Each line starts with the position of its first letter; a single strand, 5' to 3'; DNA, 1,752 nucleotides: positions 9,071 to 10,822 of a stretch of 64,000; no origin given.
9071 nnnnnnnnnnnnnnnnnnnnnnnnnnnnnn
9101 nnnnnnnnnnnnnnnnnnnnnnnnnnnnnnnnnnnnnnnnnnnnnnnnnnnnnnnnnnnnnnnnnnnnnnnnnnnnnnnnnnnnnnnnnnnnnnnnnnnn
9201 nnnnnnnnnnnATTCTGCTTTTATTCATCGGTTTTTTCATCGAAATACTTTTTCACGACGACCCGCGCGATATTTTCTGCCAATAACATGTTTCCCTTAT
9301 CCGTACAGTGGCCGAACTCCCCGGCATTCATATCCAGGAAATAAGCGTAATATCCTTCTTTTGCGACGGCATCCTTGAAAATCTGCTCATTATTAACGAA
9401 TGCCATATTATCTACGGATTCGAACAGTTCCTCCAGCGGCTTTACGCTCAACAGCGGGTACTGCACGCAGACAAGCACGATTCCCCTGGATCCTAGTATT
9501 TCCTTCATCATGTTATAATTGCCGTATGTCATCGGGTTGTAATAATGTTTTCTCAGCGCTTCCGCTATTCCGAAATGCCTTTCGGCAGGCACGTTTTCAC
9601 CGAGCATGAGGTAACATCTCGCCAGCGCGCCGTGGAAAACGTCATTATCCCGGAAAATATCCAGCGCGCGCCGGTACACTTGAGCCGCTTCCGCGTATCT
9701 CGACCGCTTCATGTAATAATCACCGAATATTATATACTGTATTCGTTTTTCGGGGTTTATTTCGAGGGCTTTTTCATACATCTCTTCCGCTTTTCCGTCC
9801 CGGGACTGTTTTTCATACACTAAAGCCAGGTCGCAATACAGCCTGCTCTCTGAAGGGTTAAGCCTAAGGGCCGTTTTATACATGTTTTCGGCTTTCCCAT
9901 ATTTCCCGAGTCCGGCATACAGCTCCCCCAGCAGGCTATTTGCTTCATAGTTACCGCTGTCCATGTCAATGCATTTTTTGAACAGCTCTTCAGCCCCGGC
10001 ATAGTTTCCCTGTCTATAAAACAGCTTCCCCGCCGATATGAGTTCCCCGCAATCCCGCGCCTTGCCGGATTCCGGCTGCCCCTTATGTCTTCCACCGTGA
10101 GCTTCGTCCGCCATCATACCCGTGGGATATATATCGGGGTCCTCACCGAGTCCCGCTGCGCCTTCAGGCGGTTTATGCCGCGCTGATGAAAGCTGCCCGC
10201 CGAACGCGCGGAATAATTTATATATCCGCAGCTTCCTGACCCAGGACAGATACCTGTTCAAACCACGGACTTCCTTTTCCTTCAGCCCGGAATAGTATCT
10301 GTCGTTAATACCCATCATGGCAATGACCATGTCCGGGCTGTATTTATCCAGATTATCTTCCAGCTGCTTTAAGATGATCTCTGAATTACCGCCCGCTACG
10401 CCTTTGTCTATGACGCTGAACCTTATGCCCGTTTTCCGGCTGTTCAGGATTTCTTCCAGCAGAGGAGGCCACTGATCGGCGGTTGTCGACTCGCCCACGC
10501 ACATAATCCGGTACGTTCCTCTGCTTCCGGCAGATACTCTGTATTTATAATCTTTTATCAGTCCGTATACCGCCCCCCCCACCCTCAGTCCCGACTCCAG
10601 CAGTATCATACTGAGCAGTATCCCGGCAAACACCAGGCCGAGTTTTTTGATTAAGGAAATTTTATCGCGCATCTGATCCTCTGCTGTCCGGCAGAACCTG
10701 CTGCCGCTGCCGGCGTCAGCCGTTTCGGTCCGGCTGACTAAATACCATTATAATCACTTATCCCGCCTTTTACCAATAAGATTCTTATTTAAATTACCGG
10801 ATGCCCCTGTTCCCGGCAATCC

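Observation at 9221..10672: Unusual architecture: SGNH-hydrolase fold split by an inserted TPR array, present in about 7 anchored paralogs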

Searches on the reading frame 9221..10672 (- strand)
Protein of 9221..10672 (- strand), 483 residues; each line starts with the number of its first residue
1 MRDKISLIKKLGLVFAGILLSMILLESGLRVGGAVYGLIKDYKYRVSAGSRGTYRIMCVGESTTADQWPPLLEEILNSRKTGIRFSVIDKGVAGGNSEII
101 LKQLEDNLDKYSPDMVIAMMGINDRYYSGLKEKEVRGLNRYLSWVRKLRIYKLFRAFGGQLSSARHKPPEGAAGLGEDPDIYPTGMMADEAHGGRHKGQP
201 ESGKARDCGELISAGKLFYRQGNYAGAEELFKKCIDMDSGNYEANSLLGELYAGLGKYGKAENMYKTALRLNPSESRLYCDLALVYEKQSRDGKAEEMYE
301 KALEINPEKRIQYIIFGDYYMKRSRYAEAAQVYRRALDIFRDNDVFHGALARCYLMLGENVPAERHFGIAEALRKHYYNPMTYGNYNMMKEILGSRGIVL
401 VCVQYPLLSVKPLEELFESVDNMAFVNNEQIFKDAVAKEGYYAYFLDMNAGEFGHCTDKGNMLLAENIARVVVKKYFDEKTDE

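Call 5: search_protein_families(library=pfam, proteins=[window:9221-10672:-], max_evalue=0.1)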
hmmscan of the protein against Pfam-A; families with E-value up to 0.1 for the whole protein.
window:9221-10672:- (483 aa): 30 families (the best 25 are shown)
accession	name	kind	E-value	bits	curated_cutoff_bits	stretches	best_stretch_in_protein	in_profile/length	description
PF07719.23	TPR_2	-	1.1e-21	75.5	27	4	243-274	2-33/34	Tetratricopeptide repeat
PF00515.34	TPR_1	-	1.8e-21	75.4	27.8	4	277-308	2-33/34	Tetratricopeptide repeat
PF14559.12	TPR_19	-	8.5e-21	74.5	25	3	220-277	3-60/68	Tetratricopeptide repeat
PF13181.12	TPR_8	-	2.3e-18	65.1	25.7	2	277-308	2-33/34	Tetratricopeptide repeat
PF13424.12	TPR_12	-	1.3e-17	64.2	30.1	2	244-306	5-75/77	Tetratricopeptide repeat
PF13432.12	TPR_16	-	3.1e-17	63.1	32.7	3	248-307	3-62/65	Tetratricopeptide repeat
PF13414.12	TPR_11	-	3.4e-16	59.1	26.8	3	254-289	6-41/42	TPR repeat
PF13431.12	TPR_17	-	2.5e-15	55.8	24.4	2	265-296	2-33/34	Tetratricopeptide repeat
PF13428.12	TPR_14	-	7.5e-15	54.4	23.5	2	247-283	6-42/44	Tetratricopeptide repeat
PF13176.12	TPR_7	-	9.9e-14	50.6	27.9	2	246-273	3-30/36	Tetratricopeptide repeat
PF13374.12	TPR_10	-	5.9e-11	42.4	27.5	1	216-237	10-31/42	Tetratricopeptide repeat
PF25063.1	ARM_TT21_C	-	4.6e-08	33.6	35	2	217-273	104-160/209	Tetratricopeptide repeat protein 21 C-terminal ARM domain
PF13472.12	Lipase_GDSL_2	-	1.1e-07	33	32.9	1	59-152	2-107/178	GDSL-like Lipase/Acylhydrolase family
PF12895.13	ANAPC3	-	1.6e-06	28.7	27.2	1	294-365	7-77/82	Anaphase-promoting complex, cyclosome, subunit 3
PF23914.1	TPR_CcmH_CycH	-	2e-06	28.2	42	1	244-344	52-155/158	Cytochrome c-type biogenesis protein H TPR domain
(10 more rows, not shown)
